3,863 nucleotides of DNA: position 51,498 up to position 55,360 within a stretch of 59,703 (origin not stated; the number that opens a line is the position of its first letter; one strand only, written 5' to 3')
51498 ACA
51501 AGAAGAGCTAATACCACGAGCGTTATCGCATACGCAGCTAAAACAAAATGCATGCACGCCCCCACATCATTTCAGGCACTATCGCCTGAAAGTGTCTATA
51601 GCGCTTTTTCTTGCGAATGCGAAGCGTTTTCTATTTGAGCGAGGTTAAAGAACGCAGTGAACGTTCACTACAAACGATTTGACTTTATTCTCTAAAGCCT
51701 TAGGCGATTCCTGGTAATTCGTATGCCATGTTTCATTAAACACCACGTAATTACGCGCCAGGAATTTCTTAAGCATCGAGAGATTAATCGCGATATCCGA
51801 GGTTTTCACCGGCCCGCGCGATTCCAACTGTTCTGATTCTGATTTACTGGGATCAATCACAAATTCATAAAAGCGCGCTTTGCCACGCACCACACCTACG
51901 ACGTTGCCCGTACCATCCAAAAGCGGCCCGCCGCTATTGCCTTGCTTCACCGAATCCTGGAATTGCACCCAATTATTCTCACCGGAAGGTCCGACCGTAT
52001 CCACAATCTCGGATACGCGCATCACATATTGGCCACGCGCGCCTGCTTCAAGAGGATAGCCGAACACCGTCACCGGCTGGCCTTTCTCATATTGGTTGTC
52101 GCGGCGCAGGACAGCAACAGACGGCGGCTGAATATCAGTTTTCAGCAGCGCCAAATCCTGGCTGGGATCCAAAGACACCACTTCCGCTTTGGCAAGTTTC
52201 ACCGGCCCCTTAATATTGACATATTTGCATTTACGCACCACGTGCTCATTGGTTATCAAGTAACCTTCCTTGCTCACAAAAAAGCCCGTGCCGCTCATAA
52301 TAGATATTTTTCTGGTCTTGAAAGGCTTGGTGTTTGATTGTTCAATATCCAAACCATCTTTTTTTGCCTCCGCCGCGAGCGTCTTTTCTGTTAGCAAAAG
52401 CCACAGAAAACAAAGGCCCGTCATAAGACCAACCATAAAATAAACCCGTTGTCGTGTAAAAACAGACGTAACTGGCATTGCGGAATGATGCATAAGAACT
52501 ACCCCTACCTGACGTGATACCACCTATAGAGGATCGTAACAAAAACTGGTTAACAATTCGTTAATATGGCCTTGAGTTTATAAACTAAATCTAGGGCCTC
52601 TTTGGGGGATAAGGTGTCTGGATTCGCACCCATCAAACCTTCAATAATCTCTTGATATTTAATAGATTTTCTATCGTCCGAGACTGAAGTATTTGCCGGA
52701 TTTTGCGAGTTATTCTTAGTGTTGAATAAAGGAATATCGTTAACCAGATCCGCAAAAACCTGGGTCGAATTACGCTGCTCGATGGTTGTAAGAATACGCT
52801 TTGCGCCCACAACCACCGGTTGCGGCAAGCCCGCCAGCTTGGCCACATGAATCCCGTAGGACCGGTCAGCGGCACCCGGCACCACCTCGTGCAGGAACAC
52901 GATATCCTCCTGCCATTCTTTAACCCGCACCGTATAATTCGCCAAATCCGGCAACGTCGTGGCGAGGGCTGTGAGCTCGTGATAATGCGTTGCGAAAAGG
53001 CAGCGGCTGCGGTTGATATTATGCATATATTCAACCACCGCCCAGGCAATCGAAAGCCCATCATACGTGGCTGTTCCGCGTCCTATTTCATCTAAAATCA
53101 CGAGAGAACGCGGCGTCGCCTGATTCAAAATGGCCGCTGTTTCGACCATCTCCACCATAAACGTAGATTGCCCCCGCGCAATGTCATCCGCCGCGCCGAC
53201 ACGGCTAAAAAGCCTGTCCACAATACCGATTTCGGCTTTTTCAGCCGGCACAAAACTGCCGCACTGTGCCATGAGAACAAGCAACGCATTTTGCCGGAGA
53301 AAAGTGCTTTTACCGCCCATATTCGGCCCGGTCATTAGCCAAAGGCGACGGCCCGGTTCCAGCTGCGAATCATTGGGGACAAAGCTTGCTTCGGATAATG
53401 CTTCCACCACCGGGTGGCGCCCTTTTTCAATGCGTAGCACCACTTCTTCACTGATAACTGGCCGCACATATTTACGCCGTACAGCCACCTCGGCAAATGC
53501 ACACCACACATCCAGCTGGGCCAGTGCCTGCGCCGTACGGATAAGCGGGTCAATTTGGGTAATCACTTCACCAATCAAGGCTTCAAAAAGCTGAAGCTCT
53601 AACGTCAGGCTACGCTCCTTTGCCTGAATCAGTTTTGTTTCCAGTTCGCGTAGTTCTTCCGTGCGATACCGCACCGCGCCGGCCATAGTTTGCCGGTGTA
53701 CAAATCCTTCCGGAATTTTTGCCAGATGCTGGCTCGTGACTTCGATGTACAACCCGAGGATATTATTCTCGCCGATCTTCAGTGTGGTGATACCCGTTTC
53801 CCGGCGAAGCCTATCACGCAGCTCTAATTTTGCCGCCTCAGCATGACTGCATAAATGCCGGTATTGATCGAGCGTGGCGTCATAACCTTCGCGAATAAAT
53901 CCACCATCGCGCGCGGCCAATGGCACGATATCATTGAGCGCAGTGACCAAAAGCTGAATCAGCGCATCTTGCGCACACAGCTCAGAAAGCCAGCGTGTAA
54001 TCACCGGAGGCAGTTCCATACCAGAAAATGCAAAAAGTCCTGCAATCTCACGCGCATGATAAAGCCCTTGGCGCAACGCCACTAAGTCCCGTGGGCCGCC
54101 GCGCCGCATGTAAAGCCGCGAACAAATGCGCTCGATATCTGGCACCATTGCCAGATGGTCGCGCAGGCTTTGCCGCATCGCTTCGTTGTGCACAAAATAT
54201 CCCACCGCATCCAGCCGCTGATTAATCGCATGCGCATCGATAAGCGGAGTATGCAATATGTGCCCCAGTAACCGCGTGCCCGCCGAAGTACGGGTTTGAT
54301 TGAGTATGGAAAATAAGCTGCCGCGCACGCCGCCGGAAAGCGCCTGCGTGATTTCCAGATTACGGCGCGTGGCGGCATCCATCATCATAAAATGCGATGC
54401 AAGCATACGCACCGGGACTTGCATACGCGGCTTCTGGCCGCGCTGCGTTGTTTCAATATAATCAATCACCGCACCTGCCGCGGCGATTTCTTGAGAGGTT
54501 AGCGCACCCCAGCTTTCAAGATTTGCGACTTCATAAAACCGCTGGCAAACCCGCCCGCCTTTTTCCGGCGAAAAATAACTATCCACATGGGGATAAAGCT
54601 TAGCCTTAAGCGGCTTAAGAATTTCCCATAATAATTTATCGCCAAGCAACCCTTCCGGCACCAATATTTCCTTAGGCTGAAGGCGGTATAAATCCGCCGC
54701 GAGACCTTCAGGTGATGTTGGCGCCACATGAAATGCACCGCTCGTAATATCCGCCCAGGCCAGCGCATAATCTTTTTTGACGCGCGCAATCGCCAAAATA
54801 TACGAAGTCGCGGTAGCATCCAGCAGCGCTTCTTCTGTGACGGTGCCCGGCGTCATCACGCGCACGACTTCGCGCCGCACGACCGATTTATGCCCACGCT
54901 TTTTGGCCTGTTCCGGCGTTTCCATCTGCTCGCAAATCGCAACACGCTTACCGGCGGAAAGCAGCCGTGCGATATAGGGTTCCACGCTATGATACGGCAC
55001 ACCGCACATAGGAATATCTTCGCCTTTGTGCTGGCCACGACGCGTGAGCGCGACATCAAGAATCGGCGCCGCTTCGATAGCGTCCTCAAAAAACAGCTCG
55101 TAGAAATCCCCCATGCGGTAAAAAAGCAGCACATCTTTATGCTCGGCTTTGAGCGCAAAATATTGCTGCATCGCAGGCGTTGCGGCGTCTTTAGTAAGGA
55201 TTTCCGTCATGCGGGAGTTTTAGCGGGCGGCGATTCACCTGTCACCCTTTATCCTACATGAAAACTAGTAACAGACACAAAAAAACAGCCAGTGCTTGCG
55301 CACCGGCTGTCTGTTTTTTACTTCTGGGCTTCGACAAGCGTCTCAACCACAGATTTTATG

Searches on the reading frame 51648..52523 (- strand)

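Call 83: search_protein_families(library=pfam, proteins=[window:51648-52523:-], max_evalue=0.00001)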
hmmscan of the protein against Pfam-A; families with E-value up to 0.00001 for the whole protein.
window:51648-52523:- (292 aa): 2 families
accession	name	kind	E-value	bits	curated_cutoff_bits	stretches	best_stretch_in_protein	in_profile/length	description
PF13365.12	Trypsin_2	-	1.7e-24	87.6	27.6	1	78-211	1-144/144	Trypsin-like peptidase domain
PF00089.32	Trypsin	-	6.1e-09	36.5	20.6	1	77-214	22-197/220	Trypsin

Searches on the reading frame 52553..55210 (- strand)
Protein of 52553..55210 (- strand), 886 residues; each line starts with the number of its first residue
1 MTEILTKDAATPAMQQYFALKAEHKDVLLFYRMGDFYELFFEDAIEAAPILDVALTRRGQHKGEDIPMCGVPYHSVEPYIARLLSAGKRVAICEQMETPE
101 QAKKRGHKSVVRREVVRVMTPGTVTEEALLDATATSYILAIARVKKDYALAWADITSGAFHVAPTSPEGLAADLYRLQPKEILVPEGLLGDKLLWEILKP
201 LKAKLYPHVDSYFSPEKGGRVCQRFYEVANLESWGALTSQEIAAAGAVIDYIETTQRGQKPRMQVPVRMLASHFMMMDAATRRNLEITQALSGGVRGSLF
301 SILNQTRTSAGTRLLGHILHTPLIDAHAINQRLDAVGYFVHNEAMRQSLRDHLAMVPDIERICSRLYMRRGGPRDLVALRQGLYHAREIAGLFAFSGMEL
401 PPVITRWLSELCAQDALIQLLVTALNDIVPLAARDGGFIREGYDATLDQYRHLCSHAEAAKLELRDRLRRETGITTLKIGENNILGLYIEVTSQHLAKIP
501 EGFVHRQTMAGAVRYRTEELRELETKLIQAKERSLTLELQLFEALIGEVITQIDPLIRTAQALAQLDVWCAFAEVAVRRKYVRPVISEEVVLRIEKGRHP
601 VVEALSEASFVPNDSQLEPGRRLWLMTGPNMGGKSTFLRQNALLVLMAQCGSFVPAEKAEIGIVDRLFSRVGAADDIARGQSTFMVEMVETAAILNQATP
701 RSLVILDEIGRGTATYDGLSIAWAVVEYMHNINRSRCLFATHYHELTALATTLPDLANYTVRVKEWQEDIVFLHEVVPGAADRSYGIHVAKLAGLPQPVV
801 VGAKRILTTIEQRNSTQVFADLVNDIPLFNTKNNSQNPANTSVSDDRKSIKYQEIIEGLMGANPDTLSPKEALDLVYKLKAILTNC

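Call 83: search_protein_families(library=pfam, proteins=[window:52553-55210:-], max_evalue=0.00001)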
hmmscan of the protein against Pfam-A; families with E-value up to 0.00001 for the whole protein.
window:52553-55210:- (886 aa): 5 families
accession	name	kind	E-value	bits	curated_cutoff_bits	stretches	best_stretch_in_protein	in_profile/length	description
PF00488.27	MutS_V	-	1.3e-85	286.6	30.2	1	624-810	1-187/188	MutS domain V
PF05192.23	MutS_III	-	2.6e-45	155.6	34.1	1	280-573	1-194/194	MutS domain III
PF01624.25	MutS_I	-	5.6e-44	149.4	20.6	1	11-127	1-112/113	MutS domain I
PF05190.23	MutS_IV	-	2.3e-21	76.3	22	1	442-533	1-92/92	MutS family domain IV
PF05188.22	MutS_II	-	3.7e-21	76.4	25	1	136-259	1-128/133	MutS domain II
